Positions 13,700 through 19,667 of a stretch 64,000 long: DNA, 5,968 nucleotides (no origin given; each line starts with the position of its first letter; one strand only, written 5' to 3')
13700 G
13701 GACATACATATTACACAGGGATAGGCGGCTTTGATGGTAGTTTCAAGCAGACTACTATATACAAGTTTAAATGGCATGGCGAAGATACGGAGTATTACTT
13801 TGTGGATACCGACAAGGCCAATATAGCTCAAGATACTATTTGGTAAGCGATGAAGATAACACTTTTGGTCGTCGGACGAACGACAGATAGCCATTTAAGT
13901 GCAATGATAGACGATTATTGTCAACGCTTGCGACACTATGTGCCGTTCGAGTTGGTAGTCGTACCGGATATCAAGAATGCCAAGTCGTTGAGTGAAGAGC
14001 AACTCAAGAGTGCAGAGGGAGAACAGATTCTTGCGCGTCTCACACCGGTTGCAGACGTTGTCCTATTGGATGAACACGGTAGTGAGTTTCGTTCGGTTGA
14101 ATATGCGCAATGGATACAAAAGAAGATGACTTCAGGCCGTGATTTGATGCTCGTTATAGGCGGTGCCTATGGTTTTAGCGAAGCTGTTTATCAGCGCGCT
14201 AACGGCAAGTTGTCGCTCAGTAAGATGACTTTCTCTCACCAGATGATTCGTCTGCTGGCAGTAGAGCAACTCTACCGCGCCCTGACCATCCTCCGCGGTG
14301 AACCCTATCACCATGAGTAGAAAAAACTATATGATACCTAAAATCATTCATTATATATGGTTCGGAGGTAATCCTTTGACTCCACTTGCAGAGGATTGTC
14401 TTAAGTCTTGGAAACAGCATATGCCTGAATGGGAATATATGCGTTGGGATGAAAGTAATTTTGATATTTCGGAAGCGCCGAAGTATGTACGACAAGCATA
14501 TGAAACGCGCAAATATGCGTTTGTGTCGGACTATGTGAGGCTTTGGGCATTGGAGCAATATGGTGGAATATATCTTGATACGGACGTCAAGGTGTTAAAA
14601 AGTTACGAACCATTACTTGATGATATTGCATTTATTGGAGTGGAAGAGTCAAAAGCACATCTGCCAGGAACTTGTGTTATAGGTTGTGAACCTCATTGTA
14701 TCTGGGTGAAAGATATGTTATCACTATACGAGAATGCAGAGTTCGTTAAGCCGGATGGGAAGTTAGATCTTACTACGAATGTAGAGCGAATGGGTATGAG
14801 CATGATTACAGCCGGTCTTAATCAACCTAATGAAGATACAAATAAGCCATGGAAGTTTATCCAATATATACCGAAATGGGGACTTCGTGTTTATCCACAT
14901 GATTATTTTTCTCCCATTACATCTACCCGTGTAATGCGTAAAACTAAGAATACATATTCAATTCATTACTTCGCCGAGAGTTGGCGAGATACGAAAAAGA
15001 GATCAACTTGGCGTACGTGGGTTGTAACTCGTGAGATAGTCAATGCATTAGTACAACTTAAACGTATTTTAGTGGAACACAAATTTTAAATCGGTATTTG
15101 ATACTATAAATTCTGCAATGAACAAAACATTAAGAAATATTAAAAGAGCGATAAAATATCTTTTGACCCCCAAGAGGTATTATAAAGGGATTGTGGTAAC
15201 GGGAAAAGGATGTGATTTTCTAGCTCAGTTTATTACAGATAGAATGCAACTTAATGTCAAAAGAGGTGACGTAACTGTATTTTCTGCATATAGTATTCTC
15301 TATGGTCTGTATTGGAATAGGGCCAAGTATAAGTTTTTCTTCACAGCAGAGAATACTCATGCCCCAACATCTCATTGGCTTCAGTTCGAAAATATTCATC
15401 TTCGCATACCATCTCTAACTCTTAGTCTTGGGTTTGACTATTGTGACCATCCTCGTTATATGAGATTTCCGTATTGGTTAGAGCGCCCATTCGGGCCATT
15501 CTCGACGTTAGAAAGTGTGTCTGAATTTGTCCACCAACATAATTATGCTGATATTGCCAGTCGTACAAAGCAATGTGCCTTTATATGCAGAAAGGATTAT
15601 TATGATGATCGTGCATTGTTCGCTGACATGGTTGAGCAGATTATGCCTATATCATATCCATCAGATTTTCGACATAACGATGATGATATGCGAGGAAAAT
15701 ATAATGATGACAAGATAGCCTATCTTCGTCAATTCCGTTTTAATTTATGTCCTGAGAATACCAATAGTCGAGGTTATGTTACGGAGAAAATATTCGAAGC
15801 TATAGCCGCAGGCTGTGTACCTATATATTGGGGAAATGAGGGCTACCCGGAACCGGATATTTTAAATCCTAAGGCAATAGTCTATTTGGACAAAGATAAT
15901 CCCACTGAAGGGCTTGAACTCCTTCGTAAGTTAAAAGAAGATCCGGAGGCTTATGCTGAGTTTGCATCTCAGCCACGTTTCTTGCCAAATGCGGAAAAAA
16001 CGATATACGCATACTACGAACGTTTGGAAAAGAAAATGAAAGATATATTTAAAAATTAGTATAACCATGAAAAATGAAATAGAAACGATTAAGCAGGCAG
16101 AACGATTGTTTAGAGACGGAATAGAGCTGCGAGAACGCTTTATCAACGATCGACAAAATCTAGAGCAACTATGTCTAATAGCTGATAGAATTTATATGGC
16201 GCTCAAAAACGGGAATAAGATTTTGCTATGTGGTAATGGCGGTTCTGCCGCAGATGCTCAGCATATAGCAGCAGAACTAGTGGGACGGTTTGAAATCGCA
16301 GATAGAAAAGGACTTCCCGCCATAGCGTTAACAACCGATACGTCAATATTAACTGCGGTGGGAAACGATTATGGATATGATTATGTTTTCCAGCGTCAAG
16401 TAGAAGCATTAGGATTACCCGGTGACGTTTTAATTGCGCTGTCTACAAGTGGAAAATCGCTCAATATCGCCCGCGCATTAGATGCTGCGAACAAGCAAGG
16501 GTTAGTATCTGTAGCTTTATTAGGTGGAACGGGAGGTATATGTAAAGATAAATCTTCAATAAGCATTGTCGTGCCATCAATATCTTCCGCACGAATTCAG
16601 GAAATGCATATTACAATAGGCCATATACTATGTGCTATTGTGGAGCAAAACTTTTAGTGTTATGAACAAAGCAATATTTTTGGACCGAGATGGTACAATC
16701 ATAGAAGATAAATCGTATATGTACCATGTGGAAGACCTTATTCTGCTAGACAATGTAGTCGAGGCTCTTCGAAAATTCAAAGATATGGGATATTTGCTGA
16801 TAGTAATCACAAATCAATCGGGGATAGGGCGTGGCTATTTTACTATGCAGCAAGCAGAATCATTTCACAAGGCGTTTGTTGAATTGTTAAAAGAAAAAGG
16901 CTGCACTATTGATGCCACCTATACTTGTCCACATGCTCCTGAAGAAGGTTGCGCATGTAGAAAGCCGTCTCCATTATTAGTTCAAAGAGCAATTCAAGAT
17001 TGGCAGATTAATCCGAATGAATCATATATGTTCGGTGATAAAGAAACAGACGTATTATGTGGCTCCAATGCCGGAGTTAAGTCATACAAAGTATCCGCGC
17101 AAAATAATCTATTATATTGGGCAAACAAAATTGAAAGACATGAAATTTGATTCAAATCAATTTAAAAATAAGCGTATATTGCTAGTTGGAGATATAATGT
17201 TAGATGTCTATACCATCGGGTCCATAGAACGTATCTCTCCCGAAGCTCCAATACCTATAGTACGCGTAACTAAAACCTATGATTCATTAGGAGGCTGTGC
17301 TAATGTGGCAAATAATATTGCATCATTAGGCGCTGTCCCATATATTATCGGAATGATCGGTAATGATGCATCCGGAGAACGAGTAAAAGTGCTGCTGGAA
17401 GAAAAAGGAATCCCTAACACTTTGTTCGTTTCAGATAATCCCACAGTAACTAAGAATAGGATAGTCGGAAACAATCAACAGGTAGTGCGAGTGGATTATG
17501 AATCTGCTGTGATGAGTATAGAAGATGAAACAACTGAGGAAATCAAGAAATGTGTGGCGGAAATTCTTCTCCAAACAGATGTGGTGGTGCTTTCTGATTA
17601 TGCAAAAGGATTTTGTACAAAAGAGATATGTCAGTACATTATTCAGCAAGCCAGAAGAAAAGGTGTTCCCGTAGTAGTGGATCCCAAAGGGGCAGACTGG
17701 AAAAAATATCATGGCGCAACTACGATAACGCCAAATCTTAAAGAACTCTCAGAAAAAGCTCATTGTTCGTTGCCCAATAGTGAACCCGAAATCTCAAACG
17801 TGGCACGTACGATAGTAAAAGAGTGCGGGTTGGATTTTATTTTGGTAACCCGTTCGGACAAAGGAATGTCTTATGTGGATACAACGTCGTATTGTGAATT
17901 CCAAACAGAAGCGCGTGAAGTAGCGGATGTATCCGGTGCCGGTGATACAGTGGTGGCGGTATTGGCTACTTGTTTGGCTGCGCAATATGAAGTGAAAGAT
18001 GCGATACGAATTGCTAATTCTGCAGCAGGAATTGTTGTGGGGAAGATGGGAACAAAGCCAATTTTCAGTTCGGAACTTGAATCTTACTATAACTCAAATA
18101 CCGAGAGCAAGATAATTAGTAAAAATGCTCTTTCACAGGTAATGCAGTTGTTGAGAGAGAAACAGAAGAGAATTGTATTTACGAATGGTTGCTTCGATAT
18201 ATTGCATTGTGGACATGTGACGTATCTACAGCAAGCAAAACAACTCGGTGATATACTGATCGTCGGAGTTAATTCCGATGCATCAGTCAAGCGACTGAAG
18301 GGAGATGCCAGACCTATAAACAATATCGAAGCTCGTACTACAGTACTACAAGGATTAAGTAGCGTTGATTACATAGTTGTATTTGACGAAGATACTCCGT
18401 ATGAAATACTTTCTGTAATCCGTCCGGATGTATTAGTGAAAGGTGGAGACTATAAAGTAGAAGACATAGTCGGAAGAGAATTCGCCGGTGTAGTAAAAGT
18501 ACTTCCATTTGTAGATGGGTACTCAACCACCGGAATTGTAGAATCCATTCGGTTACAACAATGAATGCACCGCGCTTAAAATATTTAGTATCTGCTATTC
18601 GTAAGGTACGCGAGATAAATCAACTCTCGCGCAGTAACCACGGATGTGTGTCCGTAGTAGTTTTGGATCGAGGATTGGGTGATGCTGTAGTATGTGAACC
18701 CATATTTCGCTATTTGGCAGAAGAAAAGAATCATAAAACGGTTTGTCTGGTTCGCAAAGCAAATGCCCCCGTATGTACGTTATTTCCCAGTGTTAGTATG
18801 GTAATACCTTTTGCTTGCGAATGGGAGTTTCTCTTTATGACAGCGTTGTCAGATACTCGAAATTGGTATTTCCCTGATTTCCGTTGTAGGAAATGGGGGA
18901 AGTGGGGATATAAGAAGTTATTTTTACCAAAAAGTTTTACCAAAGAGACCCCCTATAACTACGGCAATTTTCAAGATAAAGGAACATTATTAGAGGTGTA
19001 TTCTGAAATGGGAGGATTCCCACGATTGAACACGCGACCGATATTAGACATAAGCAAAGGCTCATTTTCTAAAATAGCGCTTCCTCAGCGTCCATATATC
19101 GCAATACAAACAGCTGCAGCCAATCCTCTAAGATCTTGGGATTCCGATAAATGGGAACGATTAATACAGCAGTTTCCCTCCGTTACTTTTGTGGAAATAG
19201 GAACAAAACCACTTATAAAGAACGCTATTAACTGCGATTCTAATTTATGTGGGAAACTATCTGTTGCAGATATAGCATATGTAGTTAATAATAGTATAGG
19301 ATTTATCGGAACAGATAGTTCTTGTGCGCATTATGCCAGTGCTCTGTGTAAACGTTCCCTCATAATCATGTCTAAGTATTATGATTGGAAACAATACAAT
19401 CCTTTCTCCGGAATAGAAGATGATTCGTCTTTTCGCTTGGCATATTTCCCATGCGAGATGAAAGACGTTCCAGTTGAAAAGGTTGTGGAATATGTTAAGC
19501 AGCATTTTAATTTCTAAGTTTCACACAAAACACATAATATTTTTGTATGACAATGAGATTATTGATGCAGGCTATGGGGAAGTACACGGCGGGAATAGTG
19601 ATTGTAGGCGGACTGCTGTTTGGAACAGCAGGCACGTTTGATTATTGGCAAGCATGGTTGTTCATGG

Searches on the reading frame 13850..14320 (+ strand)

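Call 62: search_protein_families(library=pfam, proteins=[window:13850-14320:+])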
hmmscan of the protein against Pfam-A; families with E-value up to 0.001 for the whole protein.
window:13850-14320:+ (156 aa): 1 family
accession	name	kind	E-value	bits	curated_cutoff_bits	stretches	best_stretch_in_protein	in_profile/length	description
PF02590.22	SPOUT_MTase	-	1.4e-52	178.2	27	1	1-154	1-154/154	Predicted SPOUT methyltransferase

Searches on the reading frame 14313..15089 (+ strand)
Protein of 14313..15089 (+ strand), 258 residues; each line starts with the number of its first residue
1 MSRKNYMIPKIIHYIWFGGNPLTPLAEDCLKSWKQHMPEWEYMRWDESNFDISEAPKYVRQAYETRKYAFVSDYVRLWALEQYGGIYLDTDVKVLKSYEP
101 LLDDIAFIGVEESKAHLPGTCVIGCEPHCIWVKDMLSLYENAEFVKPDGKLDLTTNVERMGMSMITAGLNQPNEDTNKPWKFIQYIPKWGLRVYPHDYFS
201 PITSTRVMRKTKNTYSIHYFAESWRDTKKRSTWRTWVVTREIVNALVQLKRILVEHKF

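Call 62: search_protein_families(library=pfam, proteins=[window:14313-15089:+])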
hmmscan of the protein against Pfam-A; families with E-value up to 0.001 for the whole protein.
window:14313-15089:+ (258 aa): 3 families
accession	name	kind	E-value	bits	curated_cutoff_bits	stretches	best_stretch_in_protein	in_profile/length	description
PF04488.21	Gly_transf_sug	-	1.3e-15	58.3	23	1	28-104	6-89/93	Glycosyltransferase sugar-binding region containing DXD motif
PF05704.18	Caps_synth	-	5.3e-09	36.3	24.5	1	5-104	43-146/278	Capsular polysaccharide synthesis protein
PF12919.13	TcdA_TcdB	-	2.2e-08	34.2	23.6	1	64-92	166-194/382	TcdA/TcdB catalytic glycosyltransferase domain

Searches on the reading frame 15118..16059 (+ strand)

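Call 62: search_protein_families(library=pfam, proteins=[window:15118-16059:+])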
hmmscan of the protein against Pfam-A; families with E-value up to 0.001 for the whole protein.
window:15118-16059:+ (313 aa): 4 families
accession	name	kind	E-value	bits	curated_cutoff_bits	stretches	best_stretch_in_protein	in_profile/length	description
PF00852.26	Glyco_transf_10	-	1.3e-10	41.7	23.9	1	196-282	48-135/182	Glycosyltransferase family 10 (fucosyltransferase) C-term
PF03016.20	Exostosin_GT47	-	4.1e-05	23.5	33.4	1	153-271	176-292/293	Exostosin GT47 domain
PF13524.12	Glyco_trans_1_2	-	0.0001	22.7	25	1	195-284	36-123/144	Glycosyl transferase-like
PF18025.7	FucT_N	-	0.00048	20.9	27.2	0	33-121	15-89/91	Alpha-(1,3)-fucosyltransferase FucT N-terminal domain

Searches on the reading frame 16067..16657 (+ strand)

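Call 62: search_protein_families(library=pfam, proteins=[window:16067-16657:+])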
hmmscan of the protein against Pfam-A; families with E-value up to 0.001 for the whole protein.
window:16067-16657:+ (196 aa): 1 family
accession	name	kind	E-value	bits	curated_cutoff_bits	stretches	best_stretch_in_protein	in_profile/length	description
PF13580.11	SIS_2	-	1.4e-24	87.1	27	1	31-152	17-137/138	SIS domain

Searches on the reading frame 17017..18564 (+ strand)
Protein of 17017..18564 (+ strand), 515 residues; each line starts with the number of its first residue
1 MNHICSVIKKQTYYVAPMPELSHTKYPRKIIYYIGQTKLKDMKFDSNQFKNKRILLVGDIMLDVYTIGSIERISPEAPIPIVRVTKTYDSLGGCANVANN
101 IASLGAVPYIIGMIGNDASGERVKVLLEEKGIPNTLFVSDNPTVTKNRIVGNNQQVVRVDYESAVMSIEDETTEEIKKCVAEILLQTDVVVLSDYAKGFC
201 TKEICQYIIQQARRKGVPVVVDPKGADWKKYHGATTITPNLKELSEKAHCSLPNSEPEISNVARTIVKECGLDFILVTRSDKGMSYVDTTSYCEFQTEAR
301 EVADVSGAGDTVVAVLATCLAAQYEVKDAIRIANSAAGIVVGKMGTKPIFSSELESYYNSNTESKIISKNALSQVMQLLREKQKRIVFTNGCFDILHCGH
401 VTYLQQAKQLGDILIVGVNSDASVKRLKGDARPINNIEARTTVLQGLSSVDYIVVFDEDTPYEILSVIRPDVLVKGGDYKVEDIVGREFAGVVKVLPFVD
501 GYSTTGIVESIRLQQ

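Call 62: search_protein_families(library=pfam, proteins=[window:17017-18564:+])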
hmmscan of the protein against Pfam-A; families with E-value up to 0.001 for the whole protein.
window:17017-18564:+ (515 aa): 3 families
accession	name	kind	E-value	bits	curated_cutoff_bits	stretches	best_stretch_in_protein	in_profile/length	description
PF00294.29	PfkB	-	1.4e-36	126.8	25.8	1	53-347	3-296/302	pfkB family carbohydrate kinase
PF01467.32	CTP_transf_like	-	1e-19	71.5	21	1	388-509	1-132/133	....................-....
PF08543.17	Phos_pyr_kin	-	4.3e-09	36.6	27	1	234-334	120-225/246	Phosphomethylpyrimidine kinase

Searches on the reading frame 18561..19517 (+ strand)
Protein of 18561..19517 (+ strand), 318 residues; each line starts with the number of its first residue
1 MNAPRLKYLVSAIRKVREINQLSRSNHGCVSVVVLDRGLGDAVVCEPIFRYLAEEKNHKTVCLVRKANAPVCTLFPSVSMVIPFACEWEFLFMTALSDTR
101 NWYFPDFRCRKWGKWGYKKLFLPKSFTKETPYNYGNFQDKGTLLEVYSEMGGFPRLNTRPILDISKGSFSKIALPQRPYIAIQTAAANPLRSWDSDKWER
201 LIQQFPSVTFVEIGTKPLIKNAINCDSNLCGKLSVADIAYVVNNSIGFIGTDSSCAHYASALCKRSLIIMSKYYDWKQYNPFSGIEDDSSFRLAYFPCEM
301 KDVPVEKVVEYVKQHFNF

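Call 62: search_protein_families(library=pfam, proteins=[window:18561-19517:+])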
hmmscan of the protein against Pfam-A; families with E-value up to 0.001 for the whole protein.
window:18561-19517:+ (318 aa): 1 family
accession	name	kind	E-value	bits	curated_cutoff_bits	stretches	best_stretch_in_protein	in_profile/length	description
PF01075.23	Glyco_transf_9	-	5.6e-08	32.8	22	1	157-267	82-206/247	Glycosyltransferase family 9 (heptosyltransferase)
